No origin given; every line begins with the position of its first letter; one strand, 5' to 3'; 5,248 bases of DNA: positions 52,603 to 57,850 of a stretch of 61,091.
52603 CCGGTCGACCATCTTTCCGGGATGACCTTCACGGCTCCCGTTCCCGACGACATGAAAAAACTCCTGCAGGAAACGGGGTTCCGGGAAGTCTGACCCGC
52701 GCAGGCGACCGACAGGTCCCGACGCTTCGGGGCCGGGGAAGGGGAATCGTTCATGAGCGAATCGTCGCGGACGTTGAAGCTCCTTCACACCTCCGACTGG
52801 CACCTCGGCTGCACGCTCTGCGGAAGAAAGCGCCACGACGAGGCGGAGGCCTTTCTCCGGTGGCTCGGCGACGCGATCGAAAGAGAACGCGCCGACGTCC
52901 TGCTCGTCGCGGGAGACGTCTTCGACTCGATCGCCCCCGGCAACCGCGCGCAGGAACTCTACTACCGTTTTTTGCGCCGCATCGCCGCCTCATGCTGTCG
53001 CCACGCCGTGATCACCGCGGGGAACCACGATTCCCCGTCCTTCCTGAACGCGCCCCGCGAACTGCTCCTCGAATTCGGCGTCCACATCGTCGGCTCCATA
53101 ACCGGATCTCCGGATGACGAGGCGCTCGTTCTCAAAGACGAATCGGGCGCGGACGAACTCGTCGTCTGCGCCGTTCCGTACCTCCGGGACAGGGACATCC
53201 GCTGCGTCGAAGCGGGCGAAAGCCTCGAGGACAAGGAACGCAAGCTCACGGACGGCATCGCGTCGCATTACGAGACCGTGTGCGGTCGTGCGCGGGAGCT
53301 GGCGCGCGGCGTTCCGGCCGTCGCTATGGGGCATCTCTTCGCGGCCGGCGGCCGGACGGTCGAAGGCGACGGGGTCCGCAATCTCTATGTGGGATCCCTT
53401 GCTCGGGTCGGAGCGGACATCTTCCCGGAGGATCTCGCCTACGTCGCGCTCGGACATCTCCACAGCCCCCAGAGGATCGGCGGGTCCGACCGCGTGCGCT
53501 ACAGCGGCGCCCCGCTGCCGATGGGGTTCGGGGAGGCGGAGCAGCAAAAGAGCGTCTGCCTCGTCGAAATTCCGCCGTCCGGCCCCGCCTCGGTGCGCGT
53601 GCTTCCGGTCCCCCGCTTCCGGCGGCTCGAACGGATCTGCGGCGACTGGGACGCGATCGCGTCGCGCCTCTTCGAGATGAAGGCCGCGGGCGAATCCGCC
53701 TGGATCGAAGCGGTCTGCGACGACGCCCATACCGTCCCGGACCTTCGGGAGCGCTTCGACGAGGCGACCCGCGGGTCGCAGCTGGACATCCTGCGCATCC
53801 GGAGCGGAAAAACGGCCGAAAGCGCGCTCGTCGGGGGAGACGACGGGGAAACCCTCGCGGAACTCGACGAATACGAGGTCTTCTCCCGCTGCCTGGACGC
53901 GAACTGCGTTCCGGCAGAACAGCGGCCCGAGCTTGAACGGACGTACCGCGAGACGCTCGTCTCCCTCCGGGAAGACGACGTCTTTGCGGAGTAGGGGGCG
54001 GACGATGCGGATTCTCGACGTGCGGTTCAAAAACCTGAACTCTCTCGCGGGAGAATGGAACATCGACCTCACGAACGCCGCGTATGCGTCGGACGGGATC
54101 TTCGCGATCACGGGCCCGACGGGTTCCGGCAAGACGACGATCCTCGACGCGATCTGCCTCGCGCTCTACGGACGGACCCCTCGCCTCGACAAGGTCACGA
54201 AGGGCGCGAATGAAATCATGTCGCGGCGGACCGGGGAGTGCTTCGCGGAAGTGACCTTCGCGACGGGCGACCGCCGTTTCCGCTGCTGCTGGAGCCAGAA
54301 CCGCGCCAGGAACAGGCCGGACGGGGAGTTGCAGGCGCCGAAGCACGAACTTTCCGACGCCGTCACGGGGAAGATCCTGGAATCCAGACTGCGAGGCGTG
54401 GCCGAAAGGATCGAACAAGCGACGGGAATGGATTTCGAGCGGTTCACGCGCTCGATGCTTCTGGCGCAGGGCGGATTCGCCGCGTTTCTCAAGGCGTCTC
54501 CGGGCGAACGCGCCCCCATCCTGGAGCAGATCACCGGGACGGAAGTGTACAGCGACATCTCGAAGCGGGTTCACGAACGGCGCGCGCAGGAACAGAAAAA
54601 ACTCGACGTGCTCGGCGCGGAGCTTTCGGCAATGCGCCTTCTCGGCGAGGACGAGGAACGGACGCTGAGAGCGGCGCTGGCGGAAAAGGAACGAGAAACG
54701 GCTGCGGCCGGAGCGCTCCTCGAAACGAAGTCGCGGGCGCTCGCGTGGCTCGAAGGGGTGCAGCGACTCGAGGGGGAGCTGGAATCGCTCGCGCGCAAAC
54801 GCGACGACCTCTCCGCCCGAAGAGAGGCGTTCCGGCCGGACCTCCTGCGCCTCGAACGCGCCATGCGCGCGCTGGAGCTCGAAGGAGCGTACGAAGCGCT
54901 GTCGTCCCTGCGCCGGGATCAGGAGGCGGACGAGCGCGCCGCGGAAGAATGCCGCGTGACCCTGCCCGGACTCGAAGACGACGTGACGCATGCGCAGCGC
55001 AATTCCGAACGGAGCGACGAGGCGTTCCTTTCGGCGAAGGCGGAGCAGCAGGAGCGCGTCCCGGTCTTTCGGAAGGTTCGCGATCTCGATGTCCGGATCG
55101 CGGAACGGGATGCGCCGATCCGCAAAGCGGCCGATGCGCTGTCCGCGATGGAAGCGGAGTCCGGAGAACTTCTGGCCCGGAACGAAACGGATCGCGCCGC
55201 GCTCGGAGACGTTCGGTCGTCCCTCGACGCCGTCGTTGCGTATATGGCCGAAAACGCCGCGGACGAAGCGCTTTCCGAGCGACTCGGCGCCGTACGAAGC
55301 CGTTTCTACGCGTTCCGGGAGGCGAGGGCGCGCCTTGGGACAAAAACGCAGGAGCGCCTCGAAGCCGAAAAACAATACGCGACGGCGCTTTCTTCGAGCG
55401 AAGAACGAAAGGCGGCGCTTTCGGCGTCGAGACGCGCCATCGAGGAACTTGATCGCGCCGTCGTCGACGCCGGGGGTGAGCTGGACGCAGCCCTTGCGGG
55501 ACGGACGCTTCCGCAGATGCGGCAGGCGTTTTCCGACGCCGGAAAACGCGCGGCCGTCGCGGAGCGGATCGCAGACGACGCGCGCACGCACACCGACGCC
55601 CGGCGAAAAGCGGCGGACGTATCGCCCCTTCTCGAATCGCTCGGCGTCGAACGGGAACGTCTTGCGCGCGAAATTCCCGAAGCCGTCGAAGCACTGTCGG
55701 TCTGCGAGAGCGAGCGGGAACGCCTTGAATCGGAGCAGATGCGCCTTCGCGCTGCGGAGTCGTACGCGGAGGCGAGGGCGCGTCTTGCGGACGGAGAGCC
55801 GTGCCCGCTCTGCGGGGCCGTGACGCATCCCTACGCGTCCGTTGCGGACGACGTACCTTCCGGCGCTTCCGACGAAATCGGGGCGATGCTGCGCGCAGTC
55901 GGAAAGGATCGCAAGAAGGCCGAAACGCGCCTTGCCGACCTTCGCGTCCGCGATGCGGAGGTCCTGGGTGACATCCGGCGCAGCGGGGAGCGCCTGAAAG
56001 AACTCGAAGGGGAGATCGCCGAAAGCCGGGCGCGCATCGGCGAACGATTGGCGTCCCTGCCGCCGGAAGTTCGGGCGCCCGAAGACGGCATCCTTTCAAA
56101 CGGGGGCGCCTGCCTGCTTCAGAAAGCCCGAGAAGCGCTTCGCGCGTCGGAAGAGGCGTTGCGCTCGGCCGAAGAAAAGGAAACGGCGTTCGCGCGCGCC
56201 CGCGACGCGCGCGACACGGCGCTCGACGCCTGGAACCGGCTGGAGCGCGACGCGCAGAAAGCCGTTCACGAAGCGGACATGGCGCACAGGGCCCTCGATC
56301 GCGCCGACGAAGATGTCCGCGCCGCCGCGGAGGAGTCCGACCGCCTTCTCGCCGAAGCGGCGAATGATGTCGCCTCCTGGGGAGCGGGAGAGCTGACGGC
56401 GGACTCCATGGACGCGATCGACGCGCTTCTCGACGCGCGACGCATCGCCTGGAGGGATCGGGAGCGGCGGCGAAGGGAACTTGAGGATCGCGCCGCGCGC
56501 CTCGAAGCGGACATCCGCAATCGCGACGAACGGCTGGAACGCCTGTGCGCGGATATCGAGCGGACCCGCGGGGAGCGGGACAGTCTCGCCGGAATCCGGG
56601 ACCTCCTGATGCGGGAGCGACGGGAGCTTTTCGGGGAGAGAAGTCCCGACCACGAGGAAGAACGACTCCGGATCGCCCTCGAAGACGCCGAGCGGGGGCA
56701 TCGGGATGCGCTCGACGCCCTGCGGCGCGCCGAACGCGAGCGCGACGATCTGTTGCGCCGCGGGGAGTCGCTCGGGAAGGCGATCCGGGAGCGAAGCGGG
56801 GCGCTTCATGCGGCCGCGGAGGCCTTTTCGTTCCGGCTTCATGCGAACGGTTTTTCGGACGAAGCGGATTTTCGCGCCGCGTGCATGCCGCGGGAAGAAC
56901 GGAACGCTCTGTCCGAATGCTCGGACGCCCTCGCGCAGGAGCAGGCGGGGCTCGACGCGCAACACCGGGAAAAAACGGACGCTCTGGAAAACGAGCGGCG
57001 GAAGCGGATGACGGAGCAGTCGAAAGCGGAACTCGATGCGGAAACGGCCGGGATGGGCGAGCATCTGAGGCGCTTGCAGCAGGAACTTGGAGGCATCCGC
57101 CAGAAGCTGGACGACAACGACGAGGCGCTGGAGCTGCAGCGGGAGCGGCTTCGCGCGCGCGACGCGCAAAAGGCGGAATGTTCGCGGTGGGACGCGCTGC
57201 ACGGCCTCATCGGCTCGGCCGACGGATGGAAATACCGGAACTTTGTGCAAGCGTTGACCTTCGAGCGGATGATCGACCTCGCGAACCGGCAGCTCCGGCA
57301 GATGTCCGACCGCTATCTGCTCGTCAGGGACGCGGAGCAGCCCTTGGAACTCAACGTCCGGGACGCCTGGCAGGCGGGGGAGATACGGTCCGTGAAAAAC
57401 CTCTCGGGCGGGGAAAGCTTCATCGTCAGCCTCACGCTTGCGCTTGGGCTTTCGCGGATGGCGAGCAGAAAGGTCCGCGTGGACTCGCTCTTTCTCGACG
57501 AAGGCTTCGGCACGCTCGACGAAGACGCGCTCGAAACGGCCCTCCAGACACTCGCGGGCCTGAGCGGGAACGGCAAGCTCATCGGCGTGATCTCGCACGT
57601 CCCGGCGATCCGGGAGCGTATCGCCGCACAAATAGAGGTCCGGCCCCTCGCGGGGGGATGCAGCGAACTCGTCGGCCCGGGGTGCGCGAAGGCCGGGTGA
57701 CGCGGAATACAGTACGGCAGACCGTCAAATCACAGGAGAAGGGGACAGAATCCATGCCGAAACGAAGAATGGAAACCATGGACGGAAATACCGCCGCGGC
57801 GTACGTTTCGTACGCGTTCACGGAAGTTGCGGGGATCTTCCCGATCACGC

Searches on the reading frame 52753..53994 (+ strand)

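Call 40: search_protein_families(library=pfam, proteins=[window:52753-53994:+], max_evalue=0.00001)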
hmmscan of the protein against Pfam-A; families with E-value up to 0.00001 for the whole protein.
window:52753-53994:+ (413 aa): 2 families
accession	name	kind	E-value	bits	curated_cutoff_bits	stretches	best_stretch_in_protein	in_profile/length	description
PF12320.13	SbcD_C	-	1.2e-13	51.7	24.4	1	288-383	1-92/94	Type 5 capsule protein repressor C-terminal domain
PF00149.33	Metallophos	-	4.2e-12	47.3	21.5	1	8-198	1-159/191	Calcineurin-like phosphoesterase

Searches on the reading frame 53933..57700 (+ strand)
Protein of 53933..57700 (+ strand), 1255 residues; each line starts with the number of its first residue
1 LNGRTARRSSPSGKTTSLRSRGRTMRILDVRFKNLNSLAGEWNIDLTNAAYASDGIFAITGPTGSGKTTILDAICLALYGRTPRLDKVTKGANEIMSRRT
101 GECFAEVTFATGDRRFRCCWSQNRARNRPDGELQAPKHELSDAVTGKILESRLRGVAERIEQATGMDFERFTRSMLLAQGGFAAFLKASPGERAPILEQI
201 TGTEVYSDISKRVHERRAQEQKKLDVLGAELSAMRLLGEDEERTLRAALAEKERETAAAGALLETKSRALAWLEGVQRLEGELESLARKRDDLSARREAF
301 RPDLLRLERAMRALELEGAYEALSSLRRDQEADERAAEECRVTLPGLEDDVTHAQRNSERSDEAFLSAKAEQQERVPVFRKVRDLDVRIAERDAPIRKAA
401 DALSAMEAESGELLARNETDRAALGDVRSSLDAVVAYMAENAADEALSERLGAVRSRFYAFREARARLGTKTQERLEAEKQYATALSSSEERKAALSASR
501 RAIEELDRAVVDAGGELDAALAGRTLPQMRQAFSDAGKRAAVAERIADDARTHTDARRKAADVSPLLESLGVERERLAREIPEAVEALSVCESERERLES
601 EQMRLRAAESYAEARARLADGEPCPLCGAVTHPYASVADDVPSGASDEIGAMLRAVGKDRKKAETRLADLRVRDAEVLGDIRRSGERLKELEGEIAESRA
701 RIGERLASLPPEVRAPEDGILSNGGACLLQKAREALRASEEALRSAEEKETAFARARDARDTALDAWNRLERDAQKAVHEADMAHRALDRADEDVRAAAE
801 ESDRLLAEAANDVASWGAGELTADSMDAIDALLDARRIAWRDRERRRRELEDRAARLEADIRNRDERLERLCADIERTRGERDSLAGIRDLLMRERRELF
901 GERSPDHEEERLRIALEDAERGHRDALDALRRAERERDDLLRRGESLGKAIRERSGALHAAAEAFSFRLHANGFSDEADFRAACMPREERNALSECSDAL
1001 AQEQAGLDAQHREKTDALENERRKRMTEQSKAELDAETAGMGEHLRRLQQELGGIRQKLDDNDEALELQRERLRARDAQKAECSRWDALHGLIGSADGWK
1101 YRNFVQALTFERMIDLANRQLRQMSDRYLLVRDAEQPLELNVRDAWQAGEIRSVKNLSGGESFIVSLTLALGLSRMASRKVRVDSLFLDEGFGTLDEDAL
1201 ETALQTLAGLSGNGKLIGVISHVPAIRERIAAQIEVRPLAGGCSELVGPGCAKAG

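Call 40: search_protein_families(library=pfam, proteins=[window:53933-57700:+], max_evalue=0.00001)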
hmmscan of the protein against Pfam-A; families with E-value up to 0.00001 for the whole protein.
window:53933-57700:+ (1255 aa): 4 families
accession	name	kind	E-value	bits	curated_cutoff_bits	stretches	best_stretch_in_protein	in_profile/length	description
PF13476.12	AAA_23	-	1.4e-23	85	27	1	31-225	3-187/201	AAA domain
PF13558.12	SbcC_Walker_B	-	4.2e-11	43.4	27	1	1133-1208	5-89/90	SbcC/RAD50-like, Walker B motif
PF02463.25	SMC_N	-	5.1e-08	33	40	0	52-113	22-87/220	RecF/RecN/SMC N terminal domain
PF13555.12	AAA_29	-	5.1e-07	29.8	27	1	52-82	20-50/61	P-loop containing region of AAA domain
